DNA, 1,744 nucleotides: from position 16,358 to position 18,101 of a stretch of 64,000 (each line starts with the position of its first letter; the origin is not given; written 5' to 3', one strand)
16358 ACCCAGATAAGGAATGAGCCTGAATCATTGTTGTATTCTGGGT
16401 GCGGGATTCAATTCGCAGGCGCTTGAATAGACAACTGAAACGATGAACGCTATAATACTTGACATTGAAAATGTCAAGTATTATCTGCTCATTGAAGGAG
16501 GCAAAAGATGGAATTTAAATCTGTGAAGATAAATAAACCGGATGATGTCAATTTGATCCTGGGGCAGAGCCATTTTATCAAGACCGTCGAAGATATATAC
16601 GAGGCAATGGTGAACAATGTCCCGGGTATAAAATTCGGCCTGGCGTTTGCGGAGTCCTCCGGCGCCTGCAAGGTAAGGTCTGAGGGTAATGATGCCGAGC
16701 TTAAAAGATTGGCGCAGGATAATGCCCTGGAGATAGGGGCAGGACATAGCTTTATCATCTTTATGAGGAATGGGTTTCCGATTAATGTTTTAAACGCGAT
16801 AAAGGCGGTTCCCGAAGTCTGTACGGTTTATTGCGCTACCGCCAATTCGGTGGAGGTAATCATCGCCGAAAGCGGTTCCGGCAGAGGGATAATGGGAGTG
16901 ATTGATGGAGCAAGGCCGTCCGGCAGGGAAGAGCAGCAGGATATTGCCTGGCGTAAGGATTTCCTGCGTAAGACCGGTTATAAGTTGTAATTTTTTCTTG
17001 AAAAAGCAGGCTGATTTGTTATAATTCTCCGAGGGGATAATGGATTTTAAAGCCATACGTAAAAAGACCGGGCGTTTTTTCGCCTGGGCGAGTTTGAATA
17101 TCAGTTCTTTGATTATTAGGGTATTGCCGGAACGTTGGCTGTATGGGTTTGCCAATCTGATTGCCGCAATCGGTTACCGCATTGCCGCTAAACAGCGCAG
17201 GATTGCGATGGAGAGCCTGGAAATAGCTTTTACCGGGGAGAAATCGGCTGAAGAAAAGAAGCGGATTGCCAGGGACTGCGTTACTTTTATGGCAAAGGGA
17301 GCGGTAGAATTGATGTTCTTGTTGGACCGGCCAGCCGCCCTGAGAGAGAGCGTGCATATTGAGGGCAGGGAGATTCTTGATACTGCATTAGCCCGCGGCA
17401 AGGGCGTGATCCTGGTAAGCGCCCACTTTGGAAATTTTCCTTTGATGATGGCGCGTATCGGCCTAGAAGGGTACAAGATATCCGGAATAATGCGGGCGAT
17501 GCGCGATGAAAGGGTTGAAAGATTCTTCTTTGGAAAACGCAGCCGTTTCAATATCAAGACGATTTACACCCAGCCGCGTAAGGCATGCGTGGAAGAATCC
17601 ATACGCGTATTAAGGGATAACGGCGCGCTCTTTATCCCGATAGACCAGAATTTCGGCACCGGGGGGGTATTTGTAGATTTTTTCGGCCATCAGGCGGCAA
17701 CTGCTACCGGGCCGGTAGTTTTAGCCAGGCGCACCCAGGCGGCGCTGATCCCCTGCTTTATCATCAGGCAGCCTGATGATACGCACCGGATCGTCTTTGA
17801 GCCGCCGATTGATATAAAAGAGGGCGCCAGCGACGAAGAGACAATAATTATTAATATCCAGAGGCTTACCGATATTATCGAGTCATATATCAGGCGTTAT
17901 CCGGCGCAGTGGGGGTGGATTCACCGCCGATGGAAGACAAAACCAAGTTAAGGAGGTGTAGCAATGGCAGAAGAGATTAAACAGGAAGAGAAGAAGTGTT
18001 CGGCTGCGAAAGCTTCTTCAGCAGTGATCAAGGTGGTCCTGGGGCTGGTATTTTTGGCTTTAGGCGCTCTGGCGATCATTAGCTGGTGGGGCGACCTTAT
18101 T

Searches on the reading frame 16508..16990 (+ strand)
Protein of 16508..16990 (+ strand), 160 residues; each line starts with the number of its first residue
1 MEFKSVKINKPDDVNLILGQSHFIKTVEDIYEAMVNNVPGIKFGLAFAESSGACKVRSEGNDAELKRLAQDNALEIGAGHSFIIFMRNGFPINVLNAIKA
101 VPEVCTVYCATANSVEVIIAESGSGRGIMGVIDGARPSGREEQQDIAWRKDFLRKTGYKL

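Call 10: search_protein_families(library=pfam, proteins=[window:16508-16990:+])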
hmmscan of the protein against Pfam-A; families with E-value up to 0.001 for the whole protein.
window:16508-16990:+ (160 aa): 1 family
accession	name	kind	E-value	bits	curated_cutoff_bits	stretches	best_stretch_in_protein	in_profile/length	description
PF04008.19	Adenosine_kin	-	5e-73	244.4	25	1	6-159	1-154/154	Adenosine specific kinase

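Call 11: search_protein_families(library=ncbifam, proteins=[window:16508-16990:+])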
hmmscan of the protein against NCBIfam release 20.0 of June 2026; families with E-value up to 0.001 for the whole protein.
window:16508-16990:+ (160 aa): 0 families

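Call 12: find_encoding_contigs(protein=window:16508-16990:+, flank=3000, max_places=10)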
Protein window:16508-16990:+ (160 aa): 6 contigs read that carry it; 4 places shown.
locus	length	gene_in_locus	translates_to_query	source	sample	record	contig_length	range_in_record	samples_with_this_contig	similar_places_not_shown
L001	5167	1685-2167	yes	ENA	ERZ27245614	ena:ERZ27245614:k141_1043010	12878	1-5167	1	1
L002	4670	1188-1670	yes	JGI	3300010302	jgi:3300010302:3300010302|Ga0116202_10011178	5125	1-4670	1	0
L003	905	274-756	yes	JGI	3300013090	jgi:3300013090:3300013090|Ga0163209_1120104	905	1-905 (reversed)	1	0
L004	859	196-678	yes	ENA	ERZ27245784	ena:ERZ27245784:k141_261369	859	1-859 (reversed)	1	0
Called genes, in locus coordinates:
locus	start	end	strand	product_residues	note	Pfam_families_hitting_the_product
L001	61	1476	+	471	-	PF02585:PIG-L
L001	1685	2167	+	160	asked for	PF04008:Adenosine_kin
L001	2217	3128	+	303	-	PF03279:Lip_A_acyltrans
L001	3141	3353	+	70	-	-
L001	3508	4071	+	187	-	PF02632:BioY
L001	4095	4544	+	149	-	PF00571:CBS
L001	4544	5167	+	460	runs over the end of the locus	PF02040:ArsB (weak), PF03600:CitMHS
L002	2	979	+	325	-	?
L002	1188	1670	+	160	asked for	PF04008:Adenosine_kin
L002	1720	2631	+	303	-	PF03279:Lip_A_acyltrans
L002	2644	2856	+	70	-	-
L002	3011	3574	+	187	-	PF02632:BioY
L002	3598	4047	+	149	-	PF00571:CBS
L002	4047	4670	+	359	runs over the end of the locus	?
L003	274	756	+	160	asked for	PF04008:Adenosine_kin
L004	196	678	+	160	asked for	PF04008:Adenosine_kin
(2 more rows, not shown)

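Call 13: find_homologous_proteins(query=window:16508-16987:+)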
Query window:16508-16987:+ (160 aa): 8000 proteins with E <= 0.001 among 8000 candidates; the best 120 are listed.
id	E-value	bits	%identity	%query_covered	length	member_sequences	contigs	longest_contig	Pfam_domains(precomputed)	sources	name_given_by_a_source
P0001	7.4e-99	346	99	100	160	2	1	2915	PF04008.20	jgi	-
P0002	3.7e-84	298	82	100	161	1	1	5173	PF04008.20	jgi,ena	-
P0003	4.9e-83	294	81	100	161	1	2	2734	PF04008.20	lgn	-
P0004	7.5e-83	294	81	100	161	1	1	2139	PF04008.20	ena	-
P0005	1.3e-82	293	79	100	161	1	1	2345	PF04008.20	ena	-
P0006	1.4e-82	293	79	100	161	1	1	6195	PF04008.20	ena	-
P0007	1.5e-82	293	81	100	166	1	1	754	PF04008.20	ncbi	-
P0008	1.8e-82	293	80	100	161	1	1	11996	PF04008.20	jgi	jgi:adenosine/AMP kinase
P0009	1.8e-82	292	80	100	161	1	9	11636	PF04008.20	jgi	jgi:adenosine/AMP kinase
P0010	1.9e-82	292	79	100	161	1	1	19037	PF04008.20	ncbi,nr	ncbi:MAG: adenosine-specific kinase [Candidatus Omnitrophica bacterium]|nr:adenosine-specific kinase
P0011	2.6e-82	292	82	100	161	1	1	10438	PF04008.20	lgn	-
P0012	3.8e-82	291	79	100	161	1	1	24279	PF04008.20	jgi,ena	-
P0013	5.2e-82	291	79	100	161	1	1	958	PF04008.20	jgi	jgi:uncharacterized protein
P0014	6.4e-82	291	79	100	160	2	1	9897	PF04008.20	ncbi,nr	ncbi:MAG: adenosine-specific kinase [Candidatus Omnitrophica bacterium]|nr:adenosine-specific kinase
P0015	2.5e-81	289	79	100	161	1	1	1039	PF04008.20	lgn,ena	-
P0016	3.3e-81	288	78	100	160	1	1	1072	PF04008.20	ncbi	-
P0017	3.5e-81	288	79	100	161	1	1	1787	PF04008.20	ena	-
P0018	4.4e-81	288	82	100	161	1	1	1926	PF04008.20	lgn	-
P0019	6.6e-81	287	78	100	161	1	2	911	PF04008.20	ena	-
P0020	9.4e-81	287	80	100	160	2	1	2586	PF04008.20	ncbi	-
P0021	1.2e-80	287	78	99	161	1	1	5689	PF04008.20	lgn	-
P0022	1.2e-80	287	77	100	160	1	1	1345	PF04008.20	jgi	jgi:uncharacterized protein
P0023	1.3e-80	286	79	100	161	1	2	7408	PF04008.20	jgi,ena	-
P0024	1.4e-80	286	79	100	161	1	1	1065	PF04008.20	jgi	jgi:adenosine/AMP kinase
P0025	1.4e-80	286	77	100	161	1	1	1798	PF04008.20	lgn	-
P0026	1.5e-80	286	78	100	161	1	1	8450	PF04008.20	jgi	jgi:hypothetical protein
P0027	1.6e-80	286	76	100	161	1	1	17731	PF04008.20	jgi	jgi:adenosine/AMP kinase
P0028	1.9e-80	286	80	99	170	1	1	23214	PF04008.20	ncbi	ncbi:MAG: adenosine-specific kinase [Candidatus Omnitrophota bacterium]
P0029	2.1e-80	286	76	100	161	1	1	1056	PF04008.20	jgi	jgi:adenosine/AMP kinase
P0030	2.4e-80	286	77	100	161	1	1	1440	PF04008.20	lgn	-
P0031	2.5e-80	286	78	100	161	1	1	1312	PF04008.20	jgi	jgi:adenosine/AMP kinase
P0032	3.6e-80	285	76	100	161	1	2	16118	PF04008.20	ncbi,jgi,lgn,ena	ncbi:MAG: adenosine-specific kinase [Candidatus Omnitrophota bacterium]|jgi:hypothetical protein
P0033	3.8e-80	285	76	100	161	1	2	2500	PF04008.20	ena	-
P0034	4.6e-80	285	76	100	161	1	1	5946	PF04008.20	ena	-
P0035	4.6e-80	285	79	100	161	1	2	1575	PF04008.20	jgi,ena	-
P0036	4.7e-80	285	79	100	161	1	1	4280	PF04008.20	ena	-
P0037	4.7e-80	285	79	99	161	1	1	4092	PF04008.20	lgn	-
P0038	5.8e-80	284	76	100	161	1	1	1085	PF04008.20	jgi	jgi:hypothetical protein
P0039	6.6e-80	284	78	100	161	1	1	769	PF04008.20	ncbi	-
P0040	6.6e-80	284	76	100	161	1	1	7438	PF04008.20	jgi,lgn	jgi:hypothetical protein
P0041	6.8e-80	284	79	100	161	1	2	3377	PF04008.20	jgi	jgi:adenosine/AMP kinase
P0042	6.8e-80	284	79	100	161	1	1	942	PF04008.20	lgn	-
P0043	7.3e-80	284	78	100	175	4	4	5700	PF04008.20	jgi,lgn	-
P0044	8.4e-80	284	78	100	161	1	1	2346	PF04008.20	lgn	-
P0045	1.4e-79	283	78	100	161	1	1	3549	PF04008.20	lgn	-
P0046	1.5e-79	283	78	100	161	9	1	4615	PF04008.20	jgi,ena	-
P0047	1.7e-79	283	77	100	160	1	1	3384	PF04008.20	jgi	-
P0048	1.7e-79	283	78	100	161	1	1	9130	PF04008.20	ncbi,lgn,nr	ncbi:MAG: adenosine-specific kinase [Candidatus Omnitrophica bacterium]|nr:adenosine-specific kinase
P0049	2.0e-79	283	78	100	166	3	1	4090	PF04008.20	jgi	-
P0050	2.1e-79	283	74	100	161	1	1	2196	PF04008.20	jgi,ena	-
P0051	2.1e-79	283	79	100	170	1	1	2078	PF04008.20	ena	-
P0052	2.2e-79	282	76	100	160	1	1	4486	PF04008.20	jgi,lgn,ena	-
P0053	2.3e-79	282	79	100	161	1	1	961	PF04008.20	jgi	jgi:adenosine/AMP kinase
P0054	2.4e-79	282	75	100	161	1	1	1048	PF04008.20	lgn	-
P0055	3.0e-79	282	74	100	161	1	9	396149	PF04008.20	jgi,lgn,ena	jgi:hypothetical protein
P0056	3.0e-79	282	78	100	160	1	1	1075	PF04008.20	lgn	-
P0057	3.1e-79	282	79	100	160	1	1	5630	PF04008.20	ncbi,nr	ncbi:MAG: adenosine-specific kinase [Candidatus Omnitrophica bacterium]|nr:adenosine-specific kinase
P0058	3.1e-79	282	76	100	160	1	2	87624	PF04008.20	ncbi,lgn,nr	ncbi:MAG: adenosine-specific kinase [Candidatus Omnitrophica bacterium]|nr:adenosine-specific kinase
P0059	3.1e-79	282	78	100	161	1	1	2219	PF04008.20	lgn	-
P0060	3.3e-79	282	78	100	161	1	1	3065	PF04008.20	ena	-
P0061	3.3e-79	282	78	100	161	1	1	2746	PF04008.20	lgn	-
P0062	3.3e-79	282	76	100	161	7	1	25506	PF04008.20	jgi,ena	jgi:hypothetical protein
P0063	3.4e-79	282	78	99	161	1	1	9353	PF04008.20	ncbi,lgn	-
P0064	3.4e-79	282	79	100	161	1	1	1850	PF04008.20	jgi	jgi:adenosine/AMP kinase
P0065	3.4e-79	282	78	100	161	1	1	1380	PF04008.20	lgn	-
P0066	3.5e-79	282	78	100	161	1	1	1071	PF04008.20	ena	-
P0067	3.8e-79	282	76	100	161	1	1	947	PF04008.20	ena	-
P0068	4.0e-79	282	76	100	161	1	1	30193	PF04008.20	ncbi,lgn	-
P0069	4.2e-79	282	74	100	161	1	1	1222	PF04008.20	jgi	jgi:adenosine/AMP kinase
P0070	4.3e-79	282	77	100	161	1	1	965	PF04008.20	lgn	-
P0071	4.5e-79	281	77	100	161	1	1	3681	PF04008.20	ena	-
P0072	4.5e-79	281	78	100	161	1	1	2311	PF04008.20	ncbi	-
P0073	4.6e-79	281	75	100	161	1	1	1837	PF04008.20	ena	-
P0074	4.8e-79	281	76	100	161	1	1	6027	PF04008.20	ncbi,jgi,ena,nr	ncbi:MAG: adenosine-specific kinase [Candidatus Omnitrophica bacterium]|nr:adenosine-specific kinase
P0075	5.8e-79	281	76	100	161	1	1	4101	PF04008.20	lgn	-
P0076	6.0e-79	281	79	100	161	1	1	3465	PF04008.20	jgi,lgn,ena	-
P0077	6.2e-79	281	76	100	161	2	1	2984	PF04008.20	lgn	-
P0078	6.2e-79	281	76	100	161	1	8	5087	PF04008.20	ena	-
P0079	6.2e-79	281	78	100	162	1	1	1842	PF04008.20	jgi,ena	-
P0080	6.3e-79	281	76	100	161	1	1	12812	PF04008.20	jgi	-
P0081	6.4e-79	281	78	100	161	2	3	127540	PF04008.20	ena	-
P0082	6.8e-79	281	77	99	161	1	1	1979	PF04008.20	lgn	-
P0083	7.2e-79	281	77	100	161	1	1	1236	PF04008.20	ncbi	-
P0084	7.6e-79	281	73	100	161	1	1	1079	PF04008.20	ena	-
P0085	7.8e-79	281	78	100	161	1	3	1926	PF04008.20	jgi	jgi:adenosine/AMP kinase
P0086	8.0e-79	281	78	100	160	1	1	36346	PF04008.20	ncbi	ncbi:MAG: adenosine-specific kinase [Candidatus Omnitrophota bacterium]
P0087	8.1e-79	281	75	99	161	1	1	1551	PF04008.20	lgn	-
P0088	8.3e-79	281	76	100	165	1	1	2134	PF04008.20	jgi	jgi:adenosine/AMP kinase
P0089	8.3e-79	281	76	100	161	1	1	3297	PF04008.20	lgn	-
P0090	8.3e-79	281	78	100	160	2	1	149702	PF04008.20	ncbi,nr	ncbi:MAG: adenosine-specific kinase [Candidatus Omnitrophica bacterium]|nr:adenosine-specific kinase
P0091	8.7e-79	281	75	100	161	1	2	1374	PF04008.20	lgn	-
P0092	9.1e-79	280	76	100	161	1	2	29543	PF04008.20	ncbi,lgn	-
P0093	9.7e-79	280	78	100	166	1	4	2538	PF04008.20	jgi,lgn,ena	jgi:hypothetical protein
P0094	9.8e-79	280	77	100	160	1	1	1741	PF04008.20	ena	-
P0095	1.0e-78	280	77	100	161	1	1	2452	PF04008.20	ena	-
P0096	1.0e-78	280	76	100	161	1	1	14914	PF04008.20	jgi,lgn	jgi:hypothetical protein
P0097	1.1e-78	280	75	100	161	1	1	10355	PF04008.20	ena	-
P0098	1.1e-78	280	76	100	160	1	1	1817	PF04008.20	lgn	-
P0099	1.2e-78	280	76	100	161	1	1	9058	PF04008.20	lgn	-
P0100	1.2e-78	280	77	100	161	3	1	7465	PF04008.20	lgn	-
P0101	1.2e-78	280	78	100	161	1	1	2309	PF04008.20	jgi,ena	-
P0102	1.2e-78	280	76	100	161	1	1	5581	PF04008.20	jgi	jgi:hypothetical protein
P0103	1.2e-78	280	75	100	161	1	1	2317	PF04008.20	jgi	-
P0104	1.2e-78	280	76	100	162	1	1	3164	PF04008.20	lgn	-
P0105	1.3e-78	280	76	100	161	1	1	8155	PF04008.20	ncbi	-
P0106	1.3e-78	280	77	100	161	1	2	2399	PF04008.20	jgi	jgi:adenosine/AMP kinase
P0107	1.3e-78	280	78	100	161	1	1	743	PF04008.20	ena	-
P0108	1.3e-78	280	76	99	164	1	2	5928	PF04008.20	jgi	jgi:hypothetical protein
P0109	1.4e-78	280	78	100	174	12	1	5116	PF04008.20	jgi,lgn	-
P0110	1.4e-78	280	76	100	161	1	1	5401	PF04008.20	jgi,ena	-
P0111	1.4e-78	280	77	100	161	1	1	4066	PF04008.20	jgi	-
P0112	1.5e-78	280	73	100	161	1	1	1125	PF04008.20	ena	-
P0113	1.5e-78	280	77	100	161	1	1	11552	PF04008.20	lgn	-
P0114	1.5e-78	280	76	100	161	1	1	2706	PF04008.20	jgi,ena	-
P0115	1.6e-78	280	76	100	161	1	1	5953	PF04008.20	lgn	-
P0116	1.6e-78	280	75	99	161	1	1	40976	PF04008.20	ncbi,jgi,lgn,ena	ncbi:MAG: adenosine-specific kinase [Candidatus Omnitrophota bacterium]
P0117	1.6e-78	280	74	100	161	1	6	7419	PF04008.20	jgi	jgi:adenosine/AMP kinase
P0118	1.6e-78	280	76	100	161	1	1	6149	PF04008.20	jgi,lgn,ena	-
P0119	1.7e-78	280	76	100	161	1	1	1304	PF04008.20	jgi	-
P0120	1.7e-78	280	78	100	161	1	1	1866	PF04008.20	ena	-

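Call 15: find_related_loci(query=window:16508-16987:+, collection=genome_contigs, flank=3000)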
Query window:16508-16987:+ (160 aa) in genome_contigs; peptide patterns used: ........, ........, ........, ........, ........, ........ (x = any residue, [..] = any of these).
599 stretches matched a pattern (row limit reached: there are more); 515 encode a relative of the query (tblastn E <= 1e-3); the best 80 are kept; 80 distinct loci.
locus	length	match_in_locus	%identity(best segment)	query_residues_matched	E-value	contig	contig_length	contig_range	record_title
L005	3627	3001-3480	76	1-160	3e-86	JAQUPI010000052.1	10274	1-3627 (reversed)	MAG: Candidatus Omnitrophota bacterium isolate STD1_220 NODE_18673_length_10294_cov_4.222288_Sandtown_D1, whole genome s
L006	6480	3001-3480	78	1-160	6e-86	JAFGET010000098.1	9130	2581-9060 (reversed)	MAG: Candidatus Omnitrophota bacterium isolate Zod_Metabat.1253 k87_7185168, whole genome shotgun sequence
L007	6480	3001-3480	76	1-160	4e-86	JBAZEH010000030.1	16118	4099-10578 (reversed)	MAG: Candidatus Omnitrophota bacterium isolate SO_2017_LW3_121 NODE_10032_length_16118_cov_2.323119_LW162_2017, whole ge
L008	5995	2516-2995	76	1-160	2e-85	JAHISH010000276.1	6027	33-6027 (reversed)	MAG: Candidatus Omnitrophota bacterium isolate MM_PC_MetaG.mb.163 MM_PC_MetaG.mb.163_k141_1914725, whole genome shotgun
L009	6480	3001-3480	74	1-160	6e-84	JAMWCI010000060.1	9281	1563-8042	MAG: Candidatus Omnitrophota bacterium isolate JZ-4.bins.180.201808 NODE_18430_length_9281_cov_1.388027, whole genome sh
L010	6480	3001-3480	74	1-160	1e-82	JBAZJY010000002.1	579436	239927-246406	MAG: Candidatus Omnitrophota bacterium isolate SO_2017_LW4_130 scaffold_41_c1_LW137-91_2017, whole genome shotgun sequen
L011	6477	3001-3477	72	1-160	4e-81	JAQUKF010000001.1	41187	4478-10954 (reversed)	MAG: Candidatus Omnitrophota bacterium isolate STD1_100 NODE_1850_length_41187_cov_7.468169_Sandtown_D1, whole genome sh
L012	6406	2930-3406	75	2-160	1e-84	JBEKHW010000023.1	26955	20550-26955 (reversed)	MAG: Candidatus Omnitrophota bacterium isolate SPRUCE 286 SPRUCE_286_23, whole genome shotgun sequence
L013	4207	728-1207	74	1-160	3e-80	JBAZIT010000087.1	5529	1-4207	MAG: Candidatus Omnitrophota bacterium isolate SO_2017_LW4_101 scaffold_28788_c1_LW137-91_2017, whole genome shotgun seq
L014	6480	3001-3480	73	1-160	3e-80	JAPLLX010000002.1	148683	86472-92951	MAG: Candidatus Omnitrophota bacterium isolate LacPavin_0920_WC90_MAG_43_22 LacPavin_0920_WC90_scaffold_930476, whole ge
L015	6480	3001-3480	73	1-160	9e-80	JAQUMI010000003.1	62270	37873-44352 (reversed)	MAG: Candidatus Omnitrophota bacterium isolate STD1_150 NODE_931_length_62270_cov_6.642116_Sandtown_D1, whole genome sho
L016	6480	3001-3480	73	1-160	1e-79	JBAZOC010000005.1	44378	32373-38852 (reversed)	MAG: Candidatus Omnitrophota bacterium isolate SO_2017_LW4_85 scaffold_2025_c1_LW137-91_2017, whole genome shotgun seque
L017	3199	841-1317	73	2-160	1e-79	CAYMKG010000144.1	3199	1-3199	MAG TPA_asm: uncultured Planctomycetales bacterium isolate binchicken_co184_351 genome assembly, contig: NODE_67924_leng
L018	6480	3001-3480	71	1-160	2e-78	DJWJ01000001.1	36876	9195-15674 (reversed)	MAG TPA_asm: Candidatus Omnitrophica bacterium UBA6233 UBA6233_contig_28677, whole genome shotgun sequence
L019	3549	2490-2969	69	1-160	4e-78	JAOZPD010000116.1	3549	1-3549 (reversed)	MAG: Candidatus Omnitrophota bacterium isolate GMC4.metabat2.149 GMC4_59286_length_3549_cov_5.988266, whole genome shotg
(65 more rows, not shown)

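Call 18: find_encoding_contigs(protein=P0002, flank=2500, max_places=4)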
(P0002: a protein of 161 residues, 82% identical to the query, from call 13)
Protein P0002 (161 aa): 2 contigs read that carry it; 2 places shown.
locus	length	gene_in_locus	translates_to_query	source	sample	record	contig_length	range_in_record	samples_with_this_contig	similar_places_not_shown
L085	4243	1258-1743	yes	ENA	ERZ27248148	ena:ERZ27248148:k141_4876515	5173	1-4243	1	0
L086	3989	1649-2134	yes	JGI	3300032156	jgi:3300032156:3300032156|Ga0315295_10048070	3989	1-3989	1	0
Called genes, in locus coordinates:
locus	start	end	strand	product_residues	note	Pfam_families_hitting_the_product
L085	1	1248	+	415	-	?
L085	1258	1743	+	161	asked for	PF04008:Adenosine_kin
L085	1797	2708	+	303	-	PF03279:Lip_A_acyltrans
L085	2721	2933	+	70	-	PF26391:MamI (weak)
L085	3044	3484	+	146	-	PF00571:CBS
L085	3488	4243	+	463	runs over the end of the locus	PF02040:ArsB, PF03600:CitMHS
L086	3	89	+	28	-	?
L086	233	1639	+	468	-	PF02585:PIG-L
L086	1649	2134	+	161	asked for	PF04008:Adenosine_kin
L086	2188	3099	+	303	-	PF03279:Lip_A_acyltrans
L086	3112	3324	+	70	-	PF26391:MamI (weak)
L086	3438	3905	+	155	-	PF00571:CBS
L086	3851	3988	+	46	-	?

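Call 19: find_encoding_contigs(protein=P0011, flank=2500, max_places=4)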
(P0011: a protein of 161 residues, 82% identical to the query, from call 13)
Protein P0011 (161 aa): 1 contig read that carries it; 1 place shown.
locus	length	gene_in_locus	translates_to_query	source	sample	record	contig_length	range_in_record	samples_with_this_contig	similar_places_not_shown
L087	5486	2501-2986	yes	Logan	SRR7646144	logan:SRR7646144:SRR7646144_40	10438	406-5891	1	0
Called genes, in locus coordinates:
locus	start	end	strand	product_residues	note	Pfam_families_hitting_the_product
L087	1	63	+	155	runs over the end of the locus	?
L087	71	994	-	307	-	PF01545:Cation_efflux, PF16916:ZT_dimer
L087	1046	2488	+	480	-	PF02585:PIG-L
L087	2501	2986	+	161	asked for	PF04008:Adenosine_kin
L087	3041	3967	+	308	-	PF03279:Lip_A_acyltrans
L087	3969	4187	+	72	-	PF26391:MamI (weak)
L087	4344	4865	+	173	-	-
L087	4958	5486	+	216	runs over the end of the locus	PF00702:Hydrolase, PF08282:Hydrolase_3 (faint), PF12710:HAD (weak), PF13419:HAD_2, PF13242:Hydrolase_like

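Call 20: find_encoding_contigs(protein=P0001, flank=2500, max_places=4)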
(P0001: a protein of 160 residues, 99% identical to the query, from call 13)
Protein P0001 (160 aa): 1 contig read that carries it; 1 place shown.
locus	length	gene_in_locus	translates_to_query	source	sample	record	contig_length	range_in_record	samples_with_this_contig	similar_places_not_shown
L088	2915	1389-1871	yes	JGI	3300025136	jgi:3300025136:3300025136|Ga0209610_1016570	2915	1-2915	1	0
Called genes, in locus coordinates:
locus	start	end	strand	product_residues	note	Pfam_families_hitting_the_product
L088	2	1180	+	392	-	?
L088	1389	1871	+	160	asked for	PF04008:Adenosine_kin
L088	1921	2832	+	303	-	PF03279:Lip_A_acyltrans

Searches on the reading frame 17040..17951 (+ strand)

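Call 10: search_protein_families(library=pfam, proteins=[window:17040-17951:+])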
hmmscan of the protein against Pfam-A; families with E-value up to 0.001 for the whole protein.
window:17040-17951:+ (303 aa): 1 family
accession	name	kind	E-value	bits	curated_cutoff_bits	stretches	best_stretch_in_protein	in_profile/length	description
PF03279.18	Lip_A_acyltrans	-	4.5e-51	174.2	22.3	1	3-300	4-295/295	Bacterial lipid A biosynthesis acyltransferase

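Call 11: search_protein_families(library=ncbifam, proteins=[window:17040-17951:+])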
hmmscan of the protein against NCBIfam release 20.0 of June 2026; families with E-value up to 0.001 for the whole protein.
window:17040-17951:+ (303 aa): 17 families
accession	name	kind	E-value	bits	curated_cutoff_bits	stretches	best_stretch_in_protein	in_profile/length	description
NF006270.0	PRK08419.1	equivalog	3.4e-47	161.2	248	1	19-300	10-290/298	lipid A biosynthesis lauroyl acyltransferase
TIGR02207.1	lipid_A_htrB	subfamily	1.5e-37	129.6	297.8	1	15-302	15-295/303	LpxL/LpxP family Kdo(2)-lipid IV(A) lauroyl/palmitoleoyl acyltransferase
NF004191.0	PRK05646.1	equivalog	1.5e-34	119.6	491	1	13-302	15-299/310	lipid A biosynthesis lauroyl acyltransferase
NF005120.0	PRK06553.1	equivalog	1.4e-32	113.3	273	1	15-299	22-307/308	lipid A biosynthesis lauroyl acyltransferase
NF006432.0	PRK08706.1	equivalog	2e-31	109.4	384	1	25-302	10-282/289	lipid A biosynthesis lauroyl acyltransferase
NF005340.0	PRK06860.1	subfamily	1.1e-29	103.6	398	1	13-302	19-301/309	lipid A biosynthesis lauroyl acyltransferase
NF006438.0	PRK08734.1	equivalog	2.8e-29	102.1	363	1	25-302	16-289/305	lauroyl acyltransferase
NF006437.0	PRK08733.1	equivalog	2.4e-28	99.2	540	1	24-302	29-298/306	LpxL/LpxP family Kdo(2)-lipid IV(A) lauroyl/palmitoleoyl acyltransferase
NF006507.0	PRK08943.1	subfamily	1.9e-25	89.6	337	1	14-302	26-308/322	lipid A biosynthesis (KDO)2-(lauroyl)-lipid IVA acyltransferase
NF005919.0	PRK07920.1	equivalog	3.8e-25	88.6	209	1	25-299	21-294/311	phosphatidylinositol mannoside acyltransferase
NF006487.0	PRK08905.1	equivalog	1.4e-24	86.6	281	1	24-300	8-275/290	lysophospholipid acyltransferase family protein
NF004569.0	PRK05906.1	equivalog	1.5e-23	83.3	439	2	116-301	135-315/454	lipid A biosynthesis lauroyl acyltransferase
TIGR02208.1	lipid_A_msbB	equivalog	5e-23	81.9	336.05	1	24-302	25-298/305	lauroyl-Kdo(2)-lipid IV(A) myristoyltransferase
NF005399.0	PRK06946.1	subfamily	6.6e-22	78.1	343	1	25-302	16-287/294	lipid A biosynthesis lauroyl acyltransferase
NF005952.0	PRK08025.1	equivalog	6.6e-22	78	517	1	13-302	17-298/306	kdo(2)-lipid IV(A) palmitoleoyltransferase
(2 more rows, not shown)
